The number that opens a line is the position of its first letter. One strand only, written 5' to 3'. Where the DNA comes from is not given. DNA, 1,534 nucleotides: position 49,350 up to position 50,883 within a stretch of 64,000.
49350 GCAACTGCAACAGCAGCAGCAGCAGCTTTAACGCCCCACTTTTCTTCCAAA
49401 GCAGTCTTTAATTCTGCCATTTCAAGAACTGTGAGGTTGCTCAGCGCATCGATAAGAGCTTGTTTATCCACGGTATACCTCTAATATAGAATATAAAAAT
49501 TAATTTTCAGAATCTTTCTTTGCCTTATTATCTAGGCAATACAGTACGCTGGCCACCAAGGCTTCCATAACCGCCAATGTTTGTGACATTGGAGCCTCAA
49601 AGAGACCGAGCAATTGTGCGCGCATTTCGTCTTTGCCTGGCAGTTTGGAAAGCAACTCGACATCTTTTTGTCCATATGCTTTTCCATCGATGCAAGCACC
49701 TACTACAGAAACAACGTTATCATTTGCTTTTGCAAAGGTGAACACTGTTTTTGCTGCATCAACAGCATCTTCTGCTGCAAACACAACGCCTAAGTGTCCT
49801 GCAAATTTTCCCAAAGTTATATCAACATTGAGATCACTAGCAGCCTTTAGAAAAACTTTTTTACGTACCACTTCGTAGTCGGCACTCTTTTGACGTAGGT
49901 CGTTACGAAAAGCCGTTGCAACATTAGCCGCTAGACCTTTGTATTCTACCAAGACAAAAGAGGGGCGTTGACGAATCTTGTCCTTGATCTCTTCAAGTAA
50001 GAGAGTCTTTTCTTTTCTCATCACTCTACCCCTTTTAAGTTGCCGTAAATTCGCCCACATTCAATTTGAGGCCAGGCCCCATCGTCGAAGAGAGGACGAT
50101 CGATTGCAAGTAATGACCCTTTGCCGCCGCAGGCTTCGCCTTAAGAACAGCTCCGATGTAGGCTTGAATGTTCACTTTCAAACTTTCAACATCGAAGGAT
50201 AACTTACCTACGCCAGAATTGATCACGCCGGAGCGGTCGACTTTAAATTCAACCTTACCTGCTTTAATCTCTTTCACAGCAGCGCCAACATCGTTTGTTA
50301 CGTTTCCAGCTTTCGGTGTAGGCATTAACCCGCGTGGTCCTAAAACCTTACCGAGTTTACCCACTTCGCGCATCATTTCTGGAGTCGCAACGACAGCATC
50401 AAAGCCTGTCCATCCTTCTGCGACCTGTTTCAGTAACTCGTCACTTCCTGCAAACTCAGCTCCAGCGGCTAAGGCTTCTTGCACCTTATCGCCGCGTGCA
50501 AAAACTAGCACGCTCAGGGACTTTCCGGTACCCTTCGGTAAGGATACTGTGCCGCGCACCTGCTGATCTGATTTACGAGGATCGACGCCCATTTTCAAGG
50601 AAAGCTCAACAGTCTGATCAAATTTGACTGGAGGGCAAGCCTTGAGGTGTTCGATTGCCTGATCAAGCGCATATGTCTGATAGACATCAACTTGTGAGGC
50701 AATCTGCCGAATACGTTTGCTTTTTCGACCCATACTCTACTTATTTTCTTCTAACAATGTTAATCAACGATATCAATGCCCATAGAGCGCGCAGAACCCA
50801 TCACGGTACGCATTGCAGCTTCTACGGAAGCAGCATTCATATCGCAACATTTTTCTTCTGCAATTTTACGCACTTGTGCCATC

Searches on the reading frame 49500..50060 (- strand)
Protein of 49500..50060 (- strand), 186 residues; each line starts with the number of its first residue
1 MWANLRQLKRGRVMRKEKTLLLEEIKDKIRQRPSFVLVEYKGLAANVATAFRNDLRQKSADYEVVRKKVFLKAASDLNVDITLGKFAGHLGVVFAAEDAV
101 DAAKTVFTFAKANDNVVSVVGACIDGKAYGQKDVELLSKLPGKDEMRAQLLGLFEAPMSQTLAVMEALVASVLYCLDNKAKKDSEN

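Call 80: search_protein_families(library=pfam, proteins=[window:49500-50060:-], max_evalue=0.0001)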
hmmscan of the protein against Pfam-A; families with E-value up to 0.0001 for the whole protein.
window:49500-50060:- (186 aa): 1 family
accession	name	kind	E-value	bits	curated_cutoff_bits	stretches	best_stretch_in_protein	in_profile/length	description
PF00466.25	Ribosomal_L10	-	4.2e-17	62.5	22.8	1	15-111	3-100/100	Ribosomal protein L10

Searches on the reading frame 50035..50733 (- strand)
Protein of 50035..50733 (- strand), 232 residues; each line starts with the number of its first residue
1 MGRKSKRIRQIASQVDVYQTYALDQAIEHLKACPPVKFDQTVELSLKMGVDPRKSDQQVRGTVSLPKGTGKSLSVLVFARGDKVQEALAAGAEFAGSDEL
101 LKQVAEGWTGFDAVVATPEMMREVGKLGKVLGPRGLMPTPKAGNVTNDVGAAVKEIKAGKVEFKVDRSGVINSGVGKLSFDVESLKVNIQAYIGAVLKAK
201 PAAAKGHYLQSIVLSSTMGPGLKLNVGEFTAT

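Call 80: search_protein_families(library=pfam, proteins=[window:50035-50733:-], max_evalue=0.0001)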
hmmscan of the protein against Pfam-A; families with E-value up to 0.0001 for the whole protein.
window:50035-50733:- (232 aa): 1 family
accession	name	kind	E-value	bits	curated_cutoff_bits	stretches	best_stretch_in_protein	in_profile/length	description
PF00687.26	Ribosomal_L1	-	1.4e-62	211.3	32.2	1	31-220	2-198/198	Ribosomal protein L1p/L10e family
